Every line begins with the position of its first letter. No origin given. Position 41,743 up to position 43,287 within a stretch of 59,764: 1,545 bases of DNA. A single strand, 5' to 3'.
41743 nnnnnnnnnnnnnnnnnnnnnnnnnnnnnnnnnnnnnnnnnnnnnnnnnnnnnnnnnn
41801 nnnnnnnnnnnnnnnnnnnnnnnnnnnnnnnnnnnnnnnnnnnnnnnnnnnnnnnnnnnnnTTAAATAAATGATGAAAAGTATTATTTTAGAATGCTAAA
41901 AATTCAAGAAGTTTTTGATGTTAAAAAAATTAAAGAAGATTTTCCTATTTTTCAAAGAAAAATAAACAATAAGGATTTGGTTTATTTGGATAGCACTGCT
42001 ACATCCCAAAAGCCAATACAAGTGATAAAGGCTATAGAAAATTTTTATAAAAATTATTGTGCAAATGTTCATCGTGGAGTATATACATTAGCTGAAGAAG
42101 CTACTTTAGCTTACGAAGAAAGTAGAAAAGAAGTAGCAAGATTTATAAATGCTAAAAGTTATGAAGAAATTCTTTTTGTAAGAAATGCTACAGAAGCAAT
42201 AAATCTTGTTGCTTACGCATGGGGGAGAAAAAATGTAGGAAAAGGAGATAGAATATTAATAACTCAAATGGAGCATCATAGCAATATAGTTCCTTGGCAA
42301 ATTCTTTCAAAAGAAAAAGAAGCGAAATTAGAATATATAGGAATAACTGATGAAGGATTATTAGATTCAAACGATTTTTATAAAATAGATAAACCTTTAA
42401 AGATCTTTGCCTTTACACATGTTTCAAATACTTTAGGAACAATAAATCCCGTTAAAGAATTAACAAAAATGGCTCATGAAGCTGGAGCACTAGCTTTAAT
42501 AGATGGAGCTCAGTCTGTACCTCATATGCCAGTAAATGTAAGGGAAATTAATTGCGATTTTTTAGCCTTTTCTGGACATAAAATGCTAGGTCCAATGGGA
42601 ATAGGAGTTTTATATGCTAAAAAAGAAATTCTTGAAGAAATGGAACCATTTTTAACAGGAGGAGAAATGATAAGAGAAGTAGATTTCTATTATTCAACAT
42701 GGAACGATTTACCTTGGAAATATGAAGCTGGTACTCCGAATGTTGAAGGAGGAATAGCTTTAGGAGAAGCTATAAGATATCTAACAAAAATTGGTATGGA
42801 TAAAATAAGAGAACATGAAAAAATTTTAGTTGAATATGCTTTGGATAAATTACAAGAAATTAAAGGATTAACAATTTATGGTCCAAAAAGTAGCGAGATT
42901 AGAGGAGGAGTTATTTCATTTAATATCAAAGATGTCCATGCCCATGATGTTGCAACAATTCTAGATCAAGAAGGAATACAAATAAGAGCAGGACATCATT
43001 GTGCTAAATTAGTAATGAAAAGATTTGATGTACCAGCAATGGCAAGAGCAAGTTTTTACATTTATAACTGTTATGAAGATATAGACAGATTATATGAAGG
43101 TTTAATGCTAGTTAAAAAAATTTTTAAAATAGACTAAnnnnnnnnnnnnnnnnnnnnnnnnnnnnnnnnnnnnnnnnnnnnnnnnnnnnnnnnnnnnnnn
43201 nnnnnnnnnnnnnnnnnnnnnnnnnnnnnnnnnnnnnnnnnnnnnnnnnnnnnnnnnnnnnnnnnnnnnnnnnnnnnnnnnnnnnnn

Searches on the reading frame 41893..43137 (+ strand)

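Call 21: search_protein_families(library=pfam, proteins=[window:41893-43137:+], max_evalue=0.001)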
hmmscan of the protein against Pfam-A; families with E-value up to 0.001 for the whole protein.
window:41893-43137:+ (414 aa): 2 families
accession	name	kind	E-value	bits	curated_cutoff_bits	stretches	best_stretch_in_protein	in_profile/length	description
PF00266.25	Aminotran_5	-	2.3e-151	504.4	21.5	1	30-400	1-371/371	Aminotransferase class-V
PF00155.27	Aminotran_1_2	-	0.00095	18.9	19.7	0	74-206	44-187/361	Aminotransferase class I and II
